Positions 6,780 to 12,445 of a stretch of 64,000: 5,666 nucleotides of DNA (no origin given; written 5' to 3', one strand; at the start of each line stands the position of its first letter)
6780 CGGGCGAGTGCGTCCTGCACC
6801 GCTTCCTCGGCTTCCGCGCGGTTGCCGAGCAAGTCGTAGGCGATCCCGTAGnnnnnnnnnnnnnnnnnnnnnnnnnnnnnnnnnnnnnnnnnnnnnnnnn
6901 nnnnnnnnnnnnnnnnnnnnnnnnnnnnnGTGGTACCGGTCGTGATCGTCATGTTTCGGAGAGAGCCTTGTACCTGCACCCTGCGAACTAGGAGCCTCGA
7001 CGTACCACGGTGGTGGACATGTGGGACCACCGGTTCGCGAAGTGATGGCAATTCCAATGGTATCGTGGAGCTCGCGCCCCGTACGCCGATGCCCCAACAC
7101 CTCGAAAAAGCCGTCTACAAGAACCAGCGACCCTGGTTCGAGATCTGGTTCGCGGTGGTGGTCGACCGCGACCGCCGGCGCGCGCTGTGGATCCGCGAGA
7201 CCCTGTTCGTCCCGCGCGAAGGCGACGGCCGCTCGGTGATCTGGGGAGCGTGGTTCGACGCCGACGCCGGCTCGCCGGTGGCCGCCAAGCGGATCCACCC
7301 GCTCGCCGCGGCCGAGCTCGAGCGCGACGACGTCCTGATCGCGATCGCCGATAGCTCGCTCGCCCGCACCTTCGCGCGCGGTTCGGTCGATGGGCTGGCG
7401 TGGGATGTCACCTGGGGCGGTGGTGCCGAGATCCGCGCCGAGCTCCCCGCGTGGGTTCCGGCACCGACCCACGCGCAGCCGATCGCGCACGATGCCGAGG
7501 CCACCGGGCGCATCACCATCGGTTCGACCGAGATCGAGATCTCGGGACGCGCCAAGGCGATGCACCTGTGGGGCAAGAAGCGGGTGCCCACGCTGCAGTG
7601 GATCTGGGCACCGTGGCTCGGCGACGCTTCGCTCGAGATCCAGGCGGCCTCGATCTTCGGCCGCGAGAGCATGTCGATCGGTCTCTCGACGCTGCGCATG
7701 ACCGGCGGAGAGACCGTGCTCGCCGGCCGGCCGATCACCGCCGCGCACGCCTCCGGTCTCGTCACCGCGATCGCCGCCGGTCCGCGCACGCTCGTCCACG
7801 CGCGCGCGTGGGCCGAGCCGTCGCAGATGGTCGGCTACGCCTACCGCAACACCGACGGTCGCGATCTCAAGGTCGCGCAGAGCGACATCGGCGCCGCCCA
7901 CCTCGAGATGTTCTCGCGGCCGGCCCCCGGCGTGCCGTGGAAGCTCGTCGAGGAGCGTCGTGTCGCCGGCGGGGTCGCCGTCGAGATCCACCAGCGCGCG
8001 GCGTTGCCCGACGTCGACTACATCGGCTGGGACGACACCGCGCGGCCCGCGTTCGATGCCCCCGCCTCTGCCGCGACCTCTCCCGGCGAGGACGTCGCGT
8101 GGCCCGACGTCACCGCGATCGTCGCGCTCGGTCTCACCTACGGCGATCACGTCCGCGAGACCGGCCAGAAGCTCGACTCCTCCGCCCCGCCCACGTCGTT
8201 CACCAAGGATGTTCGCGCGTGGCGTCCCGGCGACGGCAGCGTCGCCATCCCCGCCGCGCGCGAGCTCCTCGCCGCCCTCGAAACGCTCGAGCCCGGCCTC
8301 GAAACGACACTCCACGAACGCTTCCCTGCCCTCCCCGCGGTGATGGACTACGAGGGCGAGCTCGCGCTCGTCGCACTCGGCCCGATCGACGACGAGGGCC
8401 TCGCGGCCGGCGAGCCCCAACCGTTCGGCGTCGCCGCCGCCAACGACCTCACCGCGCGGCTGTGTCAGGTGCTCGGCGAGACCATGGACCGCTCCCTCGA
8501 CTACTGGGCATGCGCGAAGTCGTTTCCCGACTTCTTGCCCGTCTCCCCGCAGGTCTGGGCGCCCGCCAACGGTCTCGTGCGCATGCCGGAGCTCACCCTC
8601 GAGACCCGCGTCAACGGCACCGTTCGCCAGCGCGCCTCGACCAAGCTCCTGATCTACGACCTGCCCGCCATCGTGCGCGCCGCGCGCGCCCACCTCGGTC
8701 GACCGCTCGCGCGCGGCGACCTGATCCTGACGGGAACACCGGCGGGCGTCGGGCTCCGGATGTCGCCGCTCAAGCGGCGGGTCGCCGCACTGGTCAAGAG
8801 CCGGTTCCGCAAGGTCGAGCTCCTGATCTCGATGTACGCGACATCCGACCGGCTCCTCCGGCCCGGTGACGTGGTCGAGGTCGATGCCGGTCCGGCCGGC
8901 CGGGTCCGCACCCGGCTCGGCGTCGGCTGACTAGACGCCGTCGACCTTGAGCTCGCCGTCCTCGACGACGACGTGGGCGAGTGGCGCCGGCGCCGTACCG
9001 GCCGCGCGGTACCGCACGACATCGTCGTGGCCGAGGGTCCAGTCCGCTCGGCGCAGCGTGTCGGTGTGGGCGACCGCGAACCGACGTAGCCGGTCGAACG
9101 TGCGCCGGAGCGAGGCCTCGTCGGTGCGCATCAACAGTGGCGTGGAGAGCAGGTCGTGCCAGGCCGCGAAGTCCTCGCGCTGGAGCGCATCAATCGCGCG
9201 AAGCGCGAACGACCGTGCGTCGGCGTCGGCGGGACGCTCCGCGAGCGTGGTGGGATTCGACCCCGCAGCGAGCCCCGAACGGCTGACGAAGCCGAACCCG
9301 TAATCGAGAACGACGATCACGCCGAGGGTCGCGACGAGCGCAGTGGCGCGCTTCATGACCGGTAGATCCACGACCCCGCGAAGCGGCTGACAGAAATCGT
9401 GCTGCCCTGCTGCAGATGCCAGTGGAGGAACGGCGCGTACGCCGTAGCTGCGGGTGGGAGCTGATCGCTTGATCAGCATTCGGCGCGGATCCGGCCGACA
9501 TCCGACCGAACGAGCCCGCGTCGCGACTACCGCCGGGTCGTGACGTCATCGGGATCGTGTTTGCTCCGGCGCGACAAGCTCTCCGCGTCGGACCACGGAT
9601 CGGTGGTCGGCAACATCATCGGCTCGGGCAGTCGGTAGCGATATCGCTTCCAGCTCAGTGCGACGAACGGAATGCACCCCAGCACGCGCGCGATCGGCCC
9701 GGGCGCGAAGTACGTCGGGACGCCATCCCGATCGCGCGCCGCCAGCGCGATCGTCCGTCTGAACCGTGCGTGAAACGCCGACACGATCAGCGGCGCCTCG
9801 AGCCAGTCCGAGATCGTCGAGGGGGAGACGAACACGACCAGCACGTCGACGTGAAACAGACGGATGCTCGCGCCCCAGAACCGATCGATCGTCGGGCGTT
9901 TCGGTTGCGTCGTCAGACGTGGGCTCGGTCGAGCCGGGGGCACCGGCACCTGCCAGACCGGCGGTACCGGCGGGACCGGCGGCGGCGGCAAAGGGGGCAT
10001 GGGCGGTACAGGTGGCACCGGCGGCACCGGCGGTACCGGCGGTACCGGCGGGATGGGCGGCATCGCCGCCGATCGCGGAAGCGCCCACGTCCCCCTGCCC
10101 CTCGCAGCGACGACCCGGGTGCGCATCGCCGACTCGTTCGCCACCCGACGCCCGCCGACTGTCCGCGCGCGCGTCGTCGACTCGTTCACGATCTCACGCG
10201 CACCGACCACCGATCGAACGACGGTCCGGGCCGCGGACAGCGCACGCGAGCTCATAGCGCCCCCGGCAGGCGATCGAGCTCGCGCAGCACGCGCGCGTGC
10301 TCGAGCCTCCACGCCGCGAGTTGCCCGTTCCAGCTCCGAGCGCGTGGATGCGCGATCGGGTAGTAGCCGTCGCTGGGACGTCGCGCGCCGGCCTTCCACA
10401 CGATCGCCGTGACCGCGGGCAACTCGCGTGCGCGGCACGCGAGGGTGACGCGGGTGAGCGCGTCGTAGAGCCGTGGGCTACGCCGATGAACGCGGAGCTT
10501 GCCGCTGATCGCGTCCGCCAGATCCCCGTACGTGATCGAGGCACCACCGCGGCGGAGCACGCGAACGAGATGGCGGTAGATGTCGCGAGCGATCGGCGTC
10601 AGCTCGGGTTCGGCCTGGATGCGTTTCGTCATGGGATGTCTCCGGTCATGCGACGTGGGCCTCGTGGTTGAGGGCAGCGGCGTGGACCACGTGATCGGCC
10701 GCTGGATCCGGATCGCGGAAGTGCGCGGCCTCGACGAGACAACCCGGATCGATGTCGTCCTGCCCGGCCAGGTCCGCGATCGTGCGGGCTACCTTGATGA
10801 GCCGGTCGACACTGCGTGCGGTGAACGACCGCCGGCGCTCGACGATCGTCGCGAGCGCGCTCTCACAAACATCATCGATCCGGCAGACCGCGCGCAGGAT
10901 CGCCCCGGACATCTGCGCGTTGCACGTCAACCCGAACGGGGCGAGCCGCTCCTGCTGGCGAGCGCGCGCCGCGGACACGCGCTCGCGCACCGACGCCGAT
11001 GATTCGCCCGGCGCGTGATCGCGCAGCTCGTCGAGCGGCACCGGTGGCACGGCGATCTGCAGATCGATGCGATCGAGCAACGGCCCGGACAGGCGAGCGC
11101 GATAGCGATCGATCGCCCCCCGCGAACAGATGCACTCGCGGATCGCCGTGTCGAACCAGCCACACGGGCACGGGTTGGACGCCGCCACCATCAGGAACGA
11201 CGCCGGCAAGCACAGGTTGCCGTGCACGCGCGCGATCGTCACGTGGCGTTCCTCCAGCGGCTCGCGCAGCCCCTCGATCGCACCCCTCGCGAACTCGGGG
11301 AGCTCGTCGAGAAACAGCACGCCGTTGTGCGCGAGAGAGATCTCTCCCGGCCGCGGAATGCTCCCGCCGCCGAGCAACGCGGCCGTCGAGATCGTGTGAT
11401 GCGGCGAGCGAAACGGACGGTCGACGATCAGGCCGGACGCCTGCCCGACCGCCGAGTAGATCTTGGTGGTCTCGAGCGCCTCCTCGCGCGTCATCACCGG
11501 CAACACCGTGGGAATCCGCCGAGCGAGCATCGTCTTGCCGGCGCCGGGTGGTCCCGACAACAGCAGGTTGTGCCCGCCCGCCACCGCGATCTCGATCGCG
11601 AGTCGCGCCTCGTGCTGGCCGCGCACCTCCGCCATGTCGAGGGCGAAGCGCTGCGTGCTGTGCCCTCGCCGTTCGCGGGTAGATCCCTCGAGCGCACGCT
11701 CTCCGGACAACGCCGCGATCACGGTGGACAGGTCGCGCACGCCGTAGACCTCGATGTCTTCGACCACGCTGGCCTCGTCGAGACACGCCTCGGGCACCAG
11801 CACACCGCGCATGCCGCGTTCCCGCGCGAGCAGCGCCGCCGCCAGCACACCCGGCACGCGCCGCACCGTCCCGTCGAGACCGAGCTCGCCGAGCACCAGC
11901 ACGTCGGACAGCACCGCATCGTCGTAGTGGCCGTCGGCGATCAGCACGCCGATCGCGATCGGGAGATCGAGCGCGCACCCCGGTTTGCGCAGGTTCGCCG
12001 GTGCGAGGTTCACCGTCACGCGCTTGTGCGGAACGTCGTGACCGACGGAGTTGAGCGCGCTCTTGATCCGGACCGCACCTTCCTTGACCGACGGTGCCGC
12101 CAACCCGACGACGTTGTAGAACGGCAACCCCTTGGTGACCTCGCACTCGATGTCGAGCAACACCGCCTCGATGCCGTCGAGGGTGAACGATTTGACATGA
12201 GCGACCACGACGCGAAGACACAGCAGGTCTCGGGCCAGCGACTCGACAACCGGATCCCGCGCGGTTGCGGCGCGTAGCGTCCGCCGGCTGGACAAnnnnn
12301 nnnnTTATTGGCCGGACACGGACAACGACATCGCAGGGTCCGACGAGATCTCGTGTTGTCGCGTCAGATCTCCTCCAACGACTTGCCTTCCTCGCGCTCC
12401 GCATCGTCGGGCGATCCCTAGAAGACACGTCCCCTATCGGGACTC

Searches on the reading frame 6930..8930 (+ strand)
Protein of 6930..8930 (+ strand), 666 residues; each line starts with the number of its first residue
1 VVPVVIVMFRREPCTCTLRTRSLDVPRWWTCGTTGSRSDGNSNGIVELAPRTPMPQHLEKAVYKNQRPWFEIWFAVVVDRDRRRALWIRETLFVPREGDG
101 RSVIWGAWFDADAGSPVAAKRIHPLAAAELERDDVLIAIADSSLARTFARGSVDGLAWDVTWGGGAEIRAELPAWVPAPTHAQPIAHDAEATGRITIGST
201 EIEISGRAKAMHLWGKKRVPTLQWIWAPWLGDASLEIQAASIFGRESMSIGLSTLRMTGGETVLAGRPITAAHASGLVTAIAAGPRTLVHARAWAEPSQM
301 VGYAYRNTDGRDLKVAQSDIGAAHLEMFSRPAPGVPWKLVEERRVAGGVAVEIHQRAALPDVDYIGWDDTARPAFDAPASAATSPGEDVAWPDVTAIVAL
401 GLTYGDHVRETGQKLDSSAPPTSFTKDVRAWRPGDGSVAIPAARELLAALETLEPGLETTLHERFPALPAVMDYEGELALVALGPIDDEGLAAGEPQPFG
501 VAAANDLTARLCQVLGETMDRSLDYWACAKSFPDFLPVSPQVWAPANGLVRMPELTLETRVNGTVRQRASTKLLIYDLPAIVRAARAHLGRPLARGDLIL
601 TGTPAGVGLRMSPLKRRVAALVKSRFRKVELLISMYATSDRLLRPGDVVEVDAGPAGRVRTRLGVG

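Call 55: search_protein_families(library=pfam, proteins=[window:6930-8930:+], max_evalue=0.001)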
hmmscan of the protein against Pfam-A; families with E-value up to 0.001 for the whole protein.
window:6930-8930:+ (666 aa): 1 family
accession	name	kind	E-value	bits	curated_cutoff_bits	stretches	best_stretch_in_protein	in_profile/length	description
PF01557.24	FAA_hydrolase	-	6.1e-29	101.7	23.9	1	397-662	2-212/214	Fumarylacetoacetate (FAA) hydrolase C-terminal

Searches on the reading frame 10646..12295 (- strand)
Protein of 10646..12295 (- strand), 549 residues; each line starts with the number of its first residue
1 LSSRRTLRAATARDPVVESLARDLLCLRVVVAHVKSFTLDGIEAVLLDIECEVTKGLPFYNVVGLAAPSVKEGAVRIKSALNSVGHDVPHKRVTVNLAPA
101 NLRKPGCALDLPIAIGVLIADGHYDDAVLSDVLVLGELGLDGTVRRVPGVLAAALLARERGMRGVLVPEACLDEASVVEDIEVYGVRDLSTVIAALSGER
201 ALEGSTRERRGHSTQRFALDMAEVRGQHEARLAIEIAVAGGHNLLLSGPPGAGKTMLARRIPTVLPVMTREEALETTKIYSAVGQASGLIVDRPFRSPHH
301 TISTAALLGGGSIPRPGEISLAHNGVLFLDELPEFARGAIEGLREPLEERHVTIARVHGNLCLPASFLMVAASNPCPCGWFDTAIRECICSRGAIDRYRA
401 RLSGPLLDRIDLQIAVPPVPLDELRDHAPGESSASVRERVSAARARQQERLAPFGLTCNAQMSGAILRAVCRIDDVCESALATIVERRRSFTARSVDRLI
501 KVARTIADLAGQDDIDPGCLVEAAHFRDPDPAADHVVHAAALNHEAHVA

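Call 55: search_protein_families(library=pfam, proteins=[window:10646-12295:-], max_evalue=0.001)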
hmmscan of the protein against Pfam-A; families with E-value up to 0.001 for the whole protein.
window:10646-12295:- (549 aa): 8 families
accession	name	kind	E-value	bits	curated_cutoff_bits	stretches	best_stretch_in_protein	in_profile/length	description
PF01078.27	Mg_chelatase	-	4.6e-87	291.2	20.3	1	220-421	1-204/207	Magnesium chelatase, subunit ChlI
PF13541.12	ChlI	-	6.7e-36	123.3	27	1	49-169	1-119/121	Subunit ChlI of Mg-chelatase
PF13335.12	Mg_chelatase_C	-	4.2e-25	88.6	26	1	430-527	1-94/94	Magnesium chelatase, subunit ChlI C-terminal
PF00493.29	MCM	-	9.9e-07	28.5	23.3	1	212-384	29-181/224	MCM P-loop domain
PF07728.20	AAA_5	-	1.9e-06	28.4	22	1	243-377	1-125/139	AAA domain (dynein-related subfamily)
PF00158.32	Sigma54_activat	-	3.1e-05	24.2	20.2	1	234-374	15-142/168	Sigma-54 interaction domain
PF00004.35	AAA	-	0.00066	20.6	21.2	0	244-264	1-21/131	ATPase family associated with various cellular activities (AAA)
PF13191.12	AAA_16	-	0.00085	20.3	32.6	0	234-263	16-46/167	AAA ATPase domain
